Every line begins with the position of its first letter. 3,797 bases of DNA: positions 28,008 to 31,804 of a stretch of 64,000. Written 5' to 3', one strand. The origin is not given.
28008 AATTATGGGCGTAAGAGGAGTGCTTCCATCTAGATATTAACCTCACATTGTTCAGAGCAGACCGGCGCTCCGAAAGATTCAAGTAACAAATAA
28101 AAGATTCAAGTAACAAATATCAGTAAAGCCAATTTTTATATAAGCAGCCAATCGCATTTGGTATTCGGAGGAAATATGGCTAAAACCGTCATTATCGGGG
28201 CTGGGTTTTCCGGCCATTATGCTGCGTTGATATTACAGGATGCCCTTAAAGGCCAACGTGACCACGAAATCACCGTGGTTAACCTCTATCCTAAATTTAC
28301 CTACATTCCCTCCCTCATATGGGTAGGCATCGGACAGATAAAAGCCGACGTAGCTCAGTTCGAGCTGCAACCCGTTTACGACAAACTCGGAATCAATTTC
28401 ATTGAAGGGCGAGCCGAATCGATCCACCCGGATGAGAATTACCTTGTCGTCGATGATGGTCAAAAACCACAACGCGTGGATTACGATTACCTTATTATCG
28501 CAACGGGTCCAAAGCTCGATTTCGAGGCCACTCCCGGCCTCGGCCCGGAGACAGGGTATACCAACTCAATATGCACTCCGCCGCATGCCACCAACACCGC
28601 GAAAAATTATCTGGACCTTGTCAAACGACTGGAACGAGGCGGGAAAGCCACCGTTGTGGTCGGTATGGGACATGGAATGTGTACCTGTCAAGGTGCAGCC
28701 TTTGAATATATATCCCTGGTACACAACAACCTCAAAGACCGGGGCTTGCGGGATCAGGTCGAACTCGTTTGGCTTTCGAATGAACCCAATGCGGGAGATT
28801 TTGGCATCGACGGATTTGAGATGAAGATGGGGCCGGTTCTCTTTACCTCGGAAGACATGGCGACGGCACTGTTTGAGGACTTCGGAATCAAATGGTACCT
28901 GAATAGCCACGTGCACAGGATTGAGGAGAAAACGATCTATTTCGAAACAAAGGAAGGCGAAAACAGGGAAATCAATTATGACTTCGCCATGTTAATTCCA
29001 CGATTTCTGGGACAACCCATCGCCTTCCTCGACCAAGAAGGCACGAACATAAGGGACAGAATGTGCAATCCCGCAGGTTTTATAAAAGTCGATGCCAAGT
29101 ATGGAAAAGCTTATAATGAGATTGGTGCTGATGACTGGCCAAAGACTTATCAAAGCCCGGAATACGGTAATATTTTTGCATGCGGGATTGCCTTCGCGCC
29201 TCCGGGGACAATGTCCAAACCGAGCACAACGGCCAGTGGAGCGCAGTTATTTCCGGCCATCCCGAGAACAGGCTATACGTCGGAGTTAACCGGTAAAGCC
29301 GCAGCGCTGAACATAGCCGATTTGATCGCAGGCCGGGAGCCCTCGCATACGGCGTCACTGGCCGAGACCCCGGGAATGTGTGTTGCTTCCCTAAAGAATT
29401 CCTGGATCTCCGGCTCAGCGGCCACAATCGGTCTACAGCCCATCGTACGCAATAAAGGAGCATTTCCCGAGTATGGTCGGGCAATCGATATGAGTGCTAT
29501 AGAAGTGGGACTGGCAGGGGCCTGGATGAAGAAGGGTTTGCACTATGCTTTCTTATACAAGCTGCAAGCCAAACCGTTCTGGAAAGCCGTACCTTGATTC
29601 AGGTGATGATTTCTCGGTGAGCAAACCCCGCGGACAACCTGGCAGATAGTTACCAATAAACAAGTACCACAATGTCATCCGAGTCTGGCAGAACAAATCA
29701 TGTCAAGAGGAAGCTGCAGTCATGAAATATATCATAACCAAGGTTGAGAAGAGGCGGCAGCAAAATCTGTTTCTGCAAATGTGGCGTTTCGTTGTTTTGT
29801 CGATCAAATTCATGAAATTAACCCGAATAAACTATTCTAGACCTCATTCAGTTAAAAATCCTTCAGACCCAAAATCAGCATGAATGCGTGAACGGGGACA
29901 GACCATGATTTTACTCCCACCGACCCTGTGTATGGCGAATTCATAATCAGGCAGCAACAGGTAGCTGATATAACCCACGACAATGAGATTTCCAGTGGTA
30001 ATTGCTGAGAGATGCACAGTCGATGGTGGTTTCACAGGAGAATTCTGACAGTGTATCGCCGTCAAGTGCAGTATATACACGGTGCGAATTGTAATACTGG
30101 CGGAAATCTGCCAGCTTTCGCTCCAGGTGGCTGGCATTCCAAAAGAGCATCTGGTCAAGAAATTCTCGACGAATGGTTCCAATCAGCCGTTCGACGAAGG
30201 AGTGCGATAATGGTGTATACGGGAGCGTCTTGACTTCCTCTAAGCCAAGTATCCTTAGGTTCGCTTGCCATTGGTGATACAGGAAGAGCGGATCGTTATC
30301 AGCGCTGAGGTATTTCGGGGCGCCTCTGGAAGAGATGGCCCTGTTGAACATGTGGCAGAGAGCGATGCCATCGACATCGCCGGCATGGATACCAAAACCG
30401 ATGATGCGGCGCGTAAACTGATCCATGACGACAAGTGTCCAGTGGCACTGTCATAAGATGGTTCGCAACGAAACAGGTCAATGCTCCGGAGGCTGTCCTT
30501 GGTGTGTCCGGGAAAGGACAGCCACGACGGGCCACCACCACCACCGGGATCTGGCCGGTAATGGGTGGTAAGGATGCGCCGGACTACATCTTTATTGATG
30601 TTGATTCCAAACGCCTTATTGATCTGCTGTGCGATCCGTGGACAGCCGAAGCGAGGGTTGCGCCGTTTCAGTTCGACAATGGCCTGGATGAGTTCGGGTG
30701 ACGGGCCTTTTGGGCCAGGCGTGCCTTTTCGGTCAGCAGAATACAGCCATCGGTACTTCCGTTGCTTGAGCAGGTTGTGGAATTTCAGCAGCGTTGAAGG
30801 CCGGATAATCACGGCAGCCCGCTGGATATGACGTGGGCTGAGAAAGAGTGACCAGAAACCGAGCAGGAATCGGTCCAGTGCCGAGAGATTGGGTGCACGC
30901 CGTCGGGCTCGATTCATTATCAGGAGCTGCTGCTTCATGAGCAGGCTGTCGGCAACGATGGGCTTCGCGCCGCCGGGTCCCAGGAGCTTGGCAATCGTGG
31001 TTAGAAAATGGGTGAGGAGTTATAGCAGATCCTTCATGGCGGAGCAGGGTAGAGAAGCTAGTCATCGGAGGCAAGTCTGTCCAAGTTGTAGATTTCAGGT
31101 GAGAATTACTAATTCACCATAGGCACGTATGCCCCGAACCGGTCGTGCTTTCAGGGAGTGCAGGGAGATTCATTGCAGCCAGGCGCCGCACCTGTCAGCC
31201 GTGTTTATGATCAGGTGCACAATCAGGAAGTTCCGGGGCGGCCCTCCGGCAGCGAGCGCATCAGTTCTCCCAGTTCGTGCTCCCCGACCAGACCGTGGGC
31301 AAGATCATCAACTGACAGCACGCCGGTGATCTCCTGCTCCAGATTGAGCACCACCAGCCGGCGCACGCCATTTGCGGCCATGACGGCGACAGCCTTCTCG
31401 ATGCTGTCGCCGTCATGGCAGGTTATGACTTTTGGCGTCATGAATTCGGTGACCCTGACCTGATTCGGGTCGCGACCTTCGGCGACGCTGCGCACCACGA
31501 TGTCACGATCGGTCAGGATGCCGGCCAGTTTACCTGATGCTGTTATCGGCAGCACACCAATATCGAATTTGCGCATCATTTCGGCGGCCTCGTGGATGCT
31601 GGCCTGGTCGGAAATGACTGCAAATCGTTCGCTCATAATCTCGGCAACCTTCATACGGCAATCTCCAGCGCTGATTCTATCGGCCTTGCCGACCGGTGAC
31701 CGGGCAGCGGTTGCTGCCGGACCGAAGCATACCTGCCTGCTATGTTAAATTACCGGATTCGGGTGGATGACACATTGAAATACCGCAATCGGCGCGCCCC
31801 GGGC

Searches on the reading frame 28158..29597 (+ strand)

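Call 60: search_protein_families(library=pfam, proteins=[window:28158-29597:+], max_evalue=0.001)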
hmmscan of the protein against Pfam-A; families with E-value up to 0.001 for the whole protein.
window:28158-29597:+ (479 aa): 1 family
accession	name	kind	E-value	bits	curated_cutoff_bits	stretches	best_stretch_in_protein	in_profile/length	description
PF07992.20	Pyr_redox_2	-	7e-12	45.8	26.1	1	9-171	2-151/291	Pyridine nucleotide-disulphide oxidoreductase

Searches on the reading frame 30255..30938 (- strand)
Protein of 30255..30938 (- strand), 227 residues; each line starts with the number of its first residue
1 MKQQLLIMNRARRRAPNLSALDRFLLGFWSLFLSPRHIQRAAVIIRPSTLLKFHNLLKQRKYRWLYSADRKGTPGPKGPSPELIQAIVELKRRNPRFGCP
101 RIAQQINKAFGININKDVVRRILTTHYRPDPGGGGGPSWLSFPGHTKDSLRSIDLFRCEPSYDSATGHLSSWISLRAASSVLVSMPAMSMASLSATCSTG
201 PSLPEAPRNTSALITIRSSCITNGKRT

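Call 60: search_protein_families(library=pfam, proteins=[window:30255-30938:-], max_evalue=0.001)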
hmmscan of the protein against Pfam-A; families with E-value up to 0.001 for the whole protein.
window:30255-30938:- (227 aa): 2 families
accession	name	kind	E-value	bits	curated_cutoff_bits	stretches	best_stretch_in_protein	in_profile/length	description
PF13565.12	HTH_32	-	4.1e-08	34.1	33.7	1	69-123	19-73/73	Homeodomain-like domain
PF13276.12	HTH_21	-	2e-06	28.4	28.1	1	82-123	5-47/60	HTH-like domain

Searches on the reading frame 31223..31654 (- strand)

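Call 60: search_protein_families(library=pfam, proteins=[window:31223-31654:-], max_evalue=0.001)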
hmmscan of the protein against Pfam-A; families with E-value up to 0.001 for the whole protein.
window:31223-31654:- (143 aa): 1 family
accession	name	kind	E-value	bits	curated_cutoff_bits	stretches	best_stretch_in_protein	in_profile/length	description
PF00571.33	CBS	-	4.2e-24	85.1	24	2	68-122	1-55/57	CBS domain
